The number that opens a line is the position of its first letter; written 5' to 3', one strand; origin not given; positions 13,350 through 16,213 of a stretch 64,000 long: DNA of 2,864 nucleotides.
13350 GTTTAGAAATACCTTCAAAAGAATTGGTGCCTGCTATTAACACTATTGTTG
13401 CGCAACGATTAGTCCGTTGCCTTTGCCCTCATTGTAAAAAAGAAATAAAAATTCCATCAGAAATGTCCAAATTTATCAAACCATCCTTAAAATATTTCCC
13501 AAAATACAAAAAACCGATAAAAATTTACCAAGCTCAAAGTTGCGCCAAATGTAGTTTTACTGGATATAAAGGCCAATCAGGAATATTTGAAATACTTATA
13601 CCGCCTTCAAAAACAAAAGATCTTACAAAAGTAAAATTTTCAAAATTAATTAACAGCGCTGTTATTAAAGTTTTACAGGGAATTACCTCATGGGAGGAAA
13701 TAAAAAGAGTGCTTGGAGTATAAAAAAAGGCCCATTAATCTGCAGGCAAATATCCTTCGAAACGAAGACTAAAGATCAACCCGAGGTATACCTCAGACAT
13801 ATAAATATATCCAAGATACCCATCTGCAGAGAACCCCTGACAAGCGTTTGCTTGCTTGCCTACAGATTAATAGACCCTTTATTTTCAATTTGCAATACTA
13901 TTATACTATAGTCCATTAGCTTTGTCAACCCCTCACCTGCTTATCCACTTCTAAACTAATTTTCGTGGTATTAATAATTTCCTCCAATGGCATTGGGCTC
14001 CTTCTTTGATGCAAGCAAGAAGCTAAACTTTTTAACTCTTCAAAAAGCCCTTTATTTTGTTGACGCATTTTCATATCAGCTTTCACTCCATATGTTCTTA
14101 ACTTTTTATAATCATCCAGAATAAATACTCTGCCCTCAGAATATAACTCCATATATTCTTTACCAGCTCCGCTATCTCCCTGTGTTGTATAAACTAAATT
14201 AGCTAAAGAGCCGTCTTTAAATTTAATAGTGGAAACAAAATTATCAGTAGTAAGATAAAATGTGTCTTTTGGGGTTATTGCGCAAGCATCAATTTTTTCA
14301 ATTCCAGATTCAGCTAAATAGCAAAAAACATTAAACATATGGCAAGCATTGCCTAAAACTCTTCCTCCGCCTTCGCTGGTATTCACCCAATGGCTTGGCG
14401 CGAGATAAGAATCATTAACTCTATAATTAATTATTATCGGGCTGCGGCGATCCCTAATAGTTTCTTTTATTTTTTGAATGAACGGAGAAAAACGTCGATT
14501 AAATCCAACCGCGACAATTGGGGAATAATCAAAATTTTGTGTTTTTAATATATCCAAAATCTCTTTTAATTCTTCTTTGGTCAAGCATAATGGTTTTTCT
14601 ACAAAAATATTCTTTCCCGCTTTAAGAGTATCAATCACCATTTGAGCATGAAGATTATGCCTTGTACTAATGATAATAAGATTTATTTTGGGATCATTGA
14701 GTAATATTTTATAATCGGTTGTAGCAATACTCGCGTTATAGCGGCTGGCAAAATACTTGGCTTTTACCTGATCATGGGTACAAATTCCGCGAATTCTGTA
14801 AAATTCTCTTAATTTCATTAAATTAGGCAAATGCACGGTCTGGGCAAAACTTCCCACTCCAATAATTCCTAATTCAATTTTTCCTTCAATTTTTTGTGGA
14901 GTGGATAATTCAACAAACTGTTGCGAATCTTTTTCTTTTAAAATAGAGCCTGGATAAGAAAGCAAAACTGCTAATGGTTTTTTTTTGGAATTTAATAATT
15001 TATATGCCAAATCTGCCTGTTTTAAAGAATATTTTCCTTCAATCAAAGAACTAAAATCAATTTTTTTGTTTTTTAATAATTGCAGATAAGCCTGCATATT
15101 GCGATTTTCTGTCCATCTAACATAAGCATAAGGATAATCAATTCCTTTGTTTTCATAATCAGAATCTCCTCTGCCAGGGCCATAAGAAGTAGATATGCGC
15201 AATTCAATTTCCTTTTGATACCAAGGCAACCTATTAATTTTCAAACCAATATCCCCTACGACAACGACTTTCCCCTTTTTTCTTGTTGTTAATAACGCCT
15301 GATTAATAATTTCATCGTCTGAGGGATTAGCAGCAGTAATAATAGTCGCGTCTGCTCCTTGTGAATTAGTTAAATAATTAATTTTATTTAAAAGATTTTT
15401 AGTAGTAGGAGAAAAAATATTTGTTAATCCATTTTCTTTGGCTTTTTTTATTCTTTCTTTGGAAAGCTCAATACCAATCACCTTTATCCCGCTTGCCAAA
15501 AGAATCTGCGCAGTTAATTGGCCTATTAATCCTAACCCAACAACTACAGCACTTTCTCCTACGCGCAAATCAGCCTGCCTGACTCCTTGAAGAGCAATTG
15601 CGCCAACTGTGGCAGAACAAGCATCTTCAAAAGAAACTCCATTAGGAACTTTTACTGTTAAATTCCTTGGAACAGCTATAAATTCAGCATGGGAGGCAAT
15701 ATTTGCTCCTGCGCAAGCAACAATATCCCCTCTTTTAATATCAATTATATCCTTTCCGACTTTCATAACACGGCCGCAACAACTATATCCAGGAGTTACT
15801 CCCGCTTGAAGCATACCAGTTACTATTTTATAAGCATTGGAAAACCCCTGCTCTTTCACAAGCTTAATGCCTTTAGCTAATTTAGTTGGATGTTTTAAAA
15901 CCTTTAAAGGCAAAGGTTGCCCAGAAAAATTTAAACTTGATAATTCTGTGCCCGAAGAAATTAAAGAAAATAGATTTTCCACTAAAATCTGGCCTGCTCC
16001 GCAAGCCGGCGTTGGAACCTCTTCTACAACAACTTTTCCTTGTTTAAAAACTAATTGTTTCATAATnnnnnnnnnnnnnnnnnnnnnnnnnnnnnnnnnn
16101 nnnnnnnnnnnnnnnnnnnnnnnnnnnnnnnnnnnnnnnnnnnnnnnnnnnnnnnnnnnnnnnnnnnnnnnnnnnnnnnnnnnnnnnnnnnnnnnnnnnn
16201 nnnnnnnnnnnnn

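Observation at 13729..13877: GC-richer ~150-nt structured RNA candidate with strand-specific G-U pairs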

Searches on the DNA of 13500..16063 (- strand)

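Call 5: search_rna_families(source=window, start=13500, end=14100, threshold=evalue, max_evalue=10, show_alignments=3)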
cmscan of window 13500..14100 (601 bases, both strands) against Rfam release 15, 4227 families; matches with E-value up to 10: 4.
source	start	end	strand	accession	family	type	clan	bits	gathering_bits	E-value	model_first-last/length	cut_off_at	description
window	13599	13708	-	RF02579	tsr26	Gene; sRNA;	-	18.6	141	4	1-122/122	no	S. aureus tsr26 small RNA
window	13952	13985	+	RF00145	snoZ105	Gene; snRNA; snoRNA; CD-box;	-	17.2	45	3.9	27-60/72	no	Small nucleolar RNA Z105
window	13500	13555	-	RF01180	snoR110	Gene; snRNA; snoRNA; HACA-box;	-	17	44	6.3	1-56/89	3'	Small nucleolar RNA snoR110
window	13955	14033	+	RF02701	PsrR1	Gene; sRNA;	-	14.8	42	5.3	1-79/79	no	Photosynthesis regulatory RNA1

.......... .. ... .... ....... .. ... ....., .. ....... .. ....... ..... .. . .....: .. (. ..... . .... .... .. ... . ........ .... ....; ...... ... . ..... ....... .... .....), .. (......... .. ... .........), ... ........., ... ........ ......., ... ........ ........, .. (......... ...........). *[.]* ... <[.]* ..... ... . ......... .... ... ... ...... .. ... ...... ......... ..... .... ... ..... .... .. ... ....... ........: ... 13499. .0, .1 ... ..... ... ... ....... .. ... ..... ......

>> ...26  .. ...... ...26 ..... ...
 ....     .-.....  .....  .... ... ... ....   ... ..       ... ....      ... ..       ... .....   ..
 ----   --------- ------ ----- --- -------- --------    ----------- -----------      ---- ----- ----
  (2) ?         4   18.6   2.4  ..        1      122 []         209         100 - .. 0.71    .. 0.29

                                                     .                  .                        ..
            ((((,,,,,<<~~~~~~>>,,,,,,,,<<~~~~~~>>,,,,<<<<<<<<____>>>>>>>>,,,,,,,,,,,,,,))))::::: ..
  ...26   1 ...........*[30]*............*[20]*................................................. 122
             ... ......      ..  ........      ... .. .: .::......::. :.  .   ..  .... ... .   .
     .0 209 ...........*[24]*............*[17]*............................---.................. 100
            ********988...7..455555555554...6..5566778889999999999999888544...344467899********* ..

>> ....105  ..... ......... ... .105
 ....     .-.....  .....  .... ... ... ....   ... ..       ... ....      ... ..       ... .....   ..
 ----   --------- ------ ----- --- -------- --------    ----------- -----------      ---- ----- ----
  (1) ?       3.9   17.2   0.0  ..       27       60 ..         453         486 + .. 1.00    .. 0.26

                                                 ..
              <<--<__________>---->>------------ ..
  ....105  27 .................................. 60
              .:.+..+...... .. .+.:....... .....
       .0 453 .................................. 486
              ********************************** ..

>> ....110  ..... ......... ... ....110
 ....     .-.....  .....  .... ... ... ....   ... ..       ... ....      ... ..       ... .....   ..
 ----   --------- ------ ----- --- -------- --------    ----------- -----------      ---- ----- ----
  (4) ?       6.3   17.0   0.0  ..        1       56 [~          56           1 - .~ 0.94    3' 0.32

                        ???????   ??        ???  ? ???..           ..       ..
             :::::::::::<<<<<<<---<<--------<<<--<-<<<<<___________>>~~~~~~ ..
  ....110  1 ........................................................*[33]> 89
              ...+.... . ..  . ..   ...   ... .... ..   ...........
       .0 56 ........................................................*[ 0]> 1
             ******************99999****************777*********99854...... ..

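Call 34: build_rna_model(alignment_id=A4)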
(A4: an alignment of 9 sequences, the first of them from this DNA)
Model R1 built from alignment A4 (9 sequences, 183 columns); structure: RNAalifold consensus.
model positions 159; base pairs 55; branch points 2; effective number of sequences 1.26; information 0.59 bits per position. Calibrated on 0.2 Mb of random sequence (short: E-values are rough).
structure used (alignment columns):
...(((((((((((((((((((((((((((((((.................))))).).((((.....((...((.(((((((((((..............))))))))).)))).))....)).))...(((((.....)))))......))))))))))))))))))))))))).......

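Call 35: search_with_rna_model(model_id=R1, sources=[window, L004, L005, L006, L007, L009, L010, L011, L012, L013, L014, L015, L016, L017, L018, L019, L020, L021, L022, L023, L024, L025, L026, L027, L028, L029, L030, L031], max_evalue=0.01, make_alignment=true)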
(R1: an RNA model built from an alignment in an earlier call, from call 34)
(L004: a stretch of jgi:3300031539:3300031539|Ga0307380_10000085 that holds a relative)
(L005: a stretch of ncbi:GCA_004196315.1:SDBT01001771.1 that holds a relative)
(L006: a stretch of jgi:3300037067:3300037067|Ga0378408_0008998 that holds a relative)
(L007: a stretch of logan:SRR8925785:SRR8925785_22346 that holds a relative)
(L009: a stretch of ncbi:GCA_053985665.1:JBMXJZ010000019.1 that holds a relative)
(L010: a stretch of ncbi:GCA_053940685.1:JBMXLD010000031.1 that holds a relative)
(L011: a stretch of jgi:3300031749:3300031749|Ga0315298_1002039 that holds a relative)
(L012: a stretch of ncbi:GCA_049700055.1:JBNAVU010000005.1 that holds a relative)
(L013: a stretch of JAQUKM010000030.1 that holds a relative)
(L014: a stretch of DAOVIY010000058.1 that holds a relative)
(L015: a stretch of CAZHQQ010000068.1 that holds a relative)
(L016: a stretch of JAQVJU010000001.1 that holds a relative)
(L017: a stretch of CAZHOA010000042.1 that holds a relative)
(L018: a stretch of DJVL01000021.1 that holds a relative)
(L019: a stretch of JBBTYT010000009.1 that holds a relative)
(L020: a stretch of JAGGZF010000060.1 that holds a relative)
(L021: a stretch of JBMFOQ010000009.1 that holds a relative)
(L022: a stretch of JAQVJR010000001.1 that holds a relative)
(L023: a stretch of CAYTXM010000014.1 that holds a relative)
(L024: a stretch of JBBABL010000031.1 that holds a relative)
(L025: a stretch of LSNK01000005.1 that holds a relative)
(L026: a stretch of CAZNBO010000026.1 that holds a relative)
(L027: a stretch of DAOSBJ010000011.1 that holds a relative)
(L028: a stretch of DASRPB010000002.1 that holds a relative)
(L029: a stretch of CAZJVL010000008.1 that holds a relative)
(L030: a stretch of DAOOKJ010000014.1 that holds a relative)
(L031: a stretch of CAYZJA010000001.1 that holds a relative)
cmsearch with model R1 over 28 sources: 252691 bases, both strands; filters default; matches with E-value up to 0.01: 56.
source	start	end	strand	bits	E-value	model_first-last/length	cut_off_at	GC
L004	4602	4762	+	160.7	4.3e-45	1-159/159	no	0.39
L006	4721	4886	+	160.7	4.4e-45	1-159/159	no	0.4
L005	4639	4799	+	160.3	5.7e-45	1-159/159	no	0.4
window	13723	13883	-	159.3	1.1e-44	1-159/159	no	0.4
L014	1011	1171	+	158.3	2.3e-44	1-159/159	no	0.42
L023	5019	5179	-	158.3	2.3e-44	1-159/159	no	0.38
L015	409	569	+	156.4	8.1e-44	1-159/159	no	0.42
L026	2388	2548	+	156.4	8.1e-44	1-159/159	no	0.42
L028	3974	4134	-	156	1.1e-43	1-159/159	no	0.42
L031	962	1123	+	153.1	7.8e-43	1-159/159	no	0.43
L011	6817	6979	+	145.2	1.7e-40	1-159/159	no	0.39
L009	4812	4977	+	145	2e-40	1-159/159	no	0.44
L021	1893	2057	+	144.6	2.6e-40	1-159/159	no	0.4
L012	6816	6980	+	140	6.1e-39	1-159/159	no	0.39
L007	4711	4865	+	132.5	9.7e-37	1-159/159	no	0.41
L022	1310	1464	-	132.5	9.7e-37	1-159/159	no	0.41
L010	4627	4791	-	131.6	1.8e-36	1-159/159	no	0.48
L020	5708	5872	+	131.6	1.8e-36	1-159/159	no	0.48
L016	3235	3389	+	130.9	2.9e-36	1-159/159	no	0.4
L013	1614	1776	+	127.4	3.4e-35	1-159/159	no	0.42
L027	1065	1228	+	127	4.4e-35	1-159/159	no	0.39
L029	1152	1314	+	126.1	7.7e-35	1-159/159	no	0.43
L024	5942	6102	+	124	3.4e-34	1-159/159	no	0.43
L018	3080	3241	-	120.1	4.8e-33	1-159/159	no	0.42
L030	1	153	+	102.5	7.9e-28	13-159/159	5'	0.41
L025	7117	7282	+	92.9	5.3e-25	1-159/159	no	0.34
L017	6471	6643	-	90.2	3.5e-24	1-159/159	no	0.4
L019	7842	8000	+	80.5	2.7e-21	1-154/159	3'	0.4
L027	1066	1229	-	56.6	3.2e-14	1-159/159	no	0.4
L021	1894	2058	-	52.5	5e-13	1-159/159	no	0.4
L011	6818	6980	-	52.4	5.7e-13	1-159/159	no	0.39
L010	4626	4790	+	49.4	4.3e-12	1-159/159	no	0.47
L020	5709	5873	-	49.4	4.3e-12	1-159/159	no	0.47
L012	6817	6981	-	49.1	5.1e-12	1-159/159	no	0.39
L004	4603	4763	-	48.5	8.1e-12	1-159/159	no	0.39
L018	3079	3240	+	47.1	2.1e-11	1-159/159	no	0.42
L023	5018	5178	+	45.4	6.5e-11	1-159/159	no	0.38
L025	7118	7283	-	44.2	1.4e-10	1-159/159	no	0.34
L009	4813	4978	-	43.1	3e-10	1-159/159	no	0.43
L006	4722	4887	-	42.5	4.8e-10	1-159/159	no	0.4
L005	4640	4800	-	37.3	1.6e-08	1-159/159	no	0.4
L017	6470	6642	+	37.2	1.8e-08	1-159/159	no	0.4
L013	1615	1777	-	36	4e-08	1-159/159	no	0.42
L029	1153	1315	-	36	4e-08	1-159/159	no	0.42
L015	410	570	-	35.9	4.2e-08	1-159/159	no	0.42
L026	2389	2549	-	35.9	4.2e-08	1-159/159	no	0.42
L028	3973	4133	+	35.8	4.7e-08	1-159/159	no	0.42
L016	3236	3390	-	35.2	7e-08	1-159/159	no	0.4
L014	1012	1172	-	34.1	1.4e-07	1-159/159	no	0.42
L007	4712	4866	-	34.1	1.4e-07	1-159/159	no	0.41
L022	1309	1463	+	34.1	1.4e-07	1-159/159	no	0.41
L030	1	154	-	33.6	2e-07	1-148/159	3'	0.4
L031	963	1124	-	32.8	3.5e-07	1-159/159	no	0.42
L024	5943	6103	-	26.5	2.7e-05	1-159/159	no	0.43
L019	7843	8000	-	18.6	0.0059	7-159/159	5'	0.4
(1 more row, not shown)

Alignment A5: 56 matches aligned to the model, 399 columns, each read 5' to 3' on its own strand. Consensus structure (alignment columns), stored with it:
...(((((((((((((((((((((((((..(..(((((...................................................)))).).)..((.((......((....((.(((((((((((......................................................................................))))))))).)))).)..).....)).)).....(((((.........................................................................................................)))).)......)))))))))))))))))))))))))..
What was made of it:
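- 13722..13893 (-): Predicted transcript of about 170 nt. The start is inferred at about 7 nt after the -10 hexamer and the end at the U-tract. The ends were not measured. The covariance model match covers 13723-13883 at 159 bits (call 35).
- Call 35 (80-161 bits on this strand against 18-57 on the other).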

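Call 36: search_with_rna_model(model_id=R1, sources=[window, L004, L005, L006, L007, L009, L010, L011, L012, L013, L014, L015, L016, L017, L018, L019, L021, L023, L024, L025, L027, L028, L029, L030, L031], max_evalue=1e-18, make_alignment=true)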
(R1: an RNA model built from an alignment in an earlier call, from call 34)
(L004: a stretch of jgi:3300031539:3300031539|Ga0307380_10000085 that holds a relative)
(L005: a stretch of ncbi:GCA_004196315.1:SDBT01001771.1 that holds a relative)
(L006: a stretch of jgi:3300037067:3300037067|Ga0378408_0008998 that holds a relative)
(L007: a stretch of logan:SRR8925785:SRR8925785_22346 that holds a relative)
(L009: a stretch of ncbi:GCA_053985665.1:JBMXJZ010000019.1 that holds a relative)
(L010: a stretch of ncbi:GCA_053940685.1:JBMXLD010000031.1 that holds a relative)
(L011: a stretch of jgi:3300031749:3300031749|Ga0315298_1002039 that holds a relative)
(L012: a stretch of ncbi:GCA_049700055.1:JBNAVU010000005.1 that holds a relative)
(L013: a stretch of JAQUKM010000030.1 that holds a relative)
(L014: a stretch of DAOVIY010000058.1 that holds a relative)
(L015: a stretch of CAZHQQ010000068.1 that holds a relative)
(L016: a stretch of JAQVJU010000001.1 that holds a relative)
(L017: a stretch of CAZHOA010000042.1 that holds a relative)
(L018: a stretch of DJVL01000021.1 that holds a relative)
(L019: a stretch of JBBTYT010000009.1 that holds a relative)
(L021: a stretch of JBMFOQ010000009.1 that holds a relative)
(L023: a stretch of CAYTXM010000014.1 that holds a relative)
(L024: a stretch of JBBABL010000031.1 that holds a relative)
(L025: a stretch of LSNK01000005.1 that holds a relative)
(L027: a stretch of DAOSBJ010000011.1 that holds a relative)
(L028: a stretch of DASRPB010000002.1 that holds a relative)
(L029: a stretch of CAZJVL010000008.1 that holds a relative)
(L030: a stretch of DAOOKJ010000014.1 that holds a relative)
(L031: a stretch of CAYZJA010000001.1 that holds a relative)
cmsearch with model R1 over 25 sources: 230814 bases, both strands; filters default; matches with E-value up to 1e-18: 25.
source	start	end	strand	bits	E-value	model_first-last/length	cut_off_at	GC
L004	4602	4762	+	160.7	4e-45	1-159/159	no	0.39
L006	4721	4886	+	160.7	4e-45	1-159/159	no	0.4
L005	4639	4799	+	160.3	5.2e-45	1-159/159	no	0.4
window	13723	13883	-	159.3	1e-44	1-159/159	no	0.4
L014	1011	1171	+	158.3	2.1e-44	1-159/159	no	0.42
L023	5019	5179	-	158.3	2.1e-44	1-159/159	no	0.38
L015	409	569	+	156.4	7.4e-44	1-159/159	no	0.42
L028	3974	4134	-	156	9.8e-44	1-159/159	no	0.42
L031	962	1123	+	153.1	7.1e-43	1-159/159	no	0.43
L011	6817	6979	+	145.2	1.5e-40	1-159/159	no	0.39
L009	4812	4977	+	145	1.8e-40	1-159/159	no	0.44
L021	1893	2057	+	144.6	2.4e-40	1-159/159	no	0.4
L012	6816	6980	+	140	5.6e-39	1-159/159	no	0.39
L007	4711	4865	+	132.5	8.9e-37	1-159/159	no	0.41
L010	4627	4791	-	131.6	1.7e-36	1-159/159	no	0.48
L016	3235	3389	+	130.9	2.6e-36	1-159/159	no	0.4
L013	1614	1776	+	127.4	3.1e-35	1-159/159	no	0.42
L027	1065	1228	+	127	4e-35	1-159/159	no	0.39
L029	1152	1314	+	126.1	7.1e-35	1-159/159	no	0.43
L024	5942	6102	+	124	3.1e-34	1-159/159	no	0.43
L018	3080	3241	-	120.1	4.4e-33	1-159/159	no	0.42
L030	1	153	+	102.5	7.2e-28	13-159/159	5'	0.41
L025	7117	7282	+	92.9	4.9e-25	1-159/159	no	0.34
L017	6471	6643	-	90.2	3.2e-24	1-159/159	no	0.4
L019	7842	8000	+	80.5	2.4e-21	1-154/159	3'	0.4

Alignment A6: 25 matches aligned to the model, 221 columns, each read 5' to 3' on its own strand. Consensus structure (alignment columns), stored with it:
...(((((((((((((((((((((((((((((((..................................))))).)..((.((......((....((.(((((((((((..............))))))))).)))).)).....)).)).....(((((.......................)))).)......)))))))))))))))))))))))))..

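Call 41: search_rna_families(source=window, start=13715, end=13900, threshold=evalue, max_evalue=10, show_alignments=4)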
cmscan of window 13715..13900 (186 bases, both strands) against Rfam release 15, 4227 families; matches with E-value up to 10: 0.
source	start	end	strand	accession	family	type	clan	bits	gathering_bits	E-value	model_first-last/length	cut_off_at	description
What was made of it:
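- No Rfam 6S-type model matches, even at E up to 10 on the 186-nt stretch alone (calls 5, 41).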
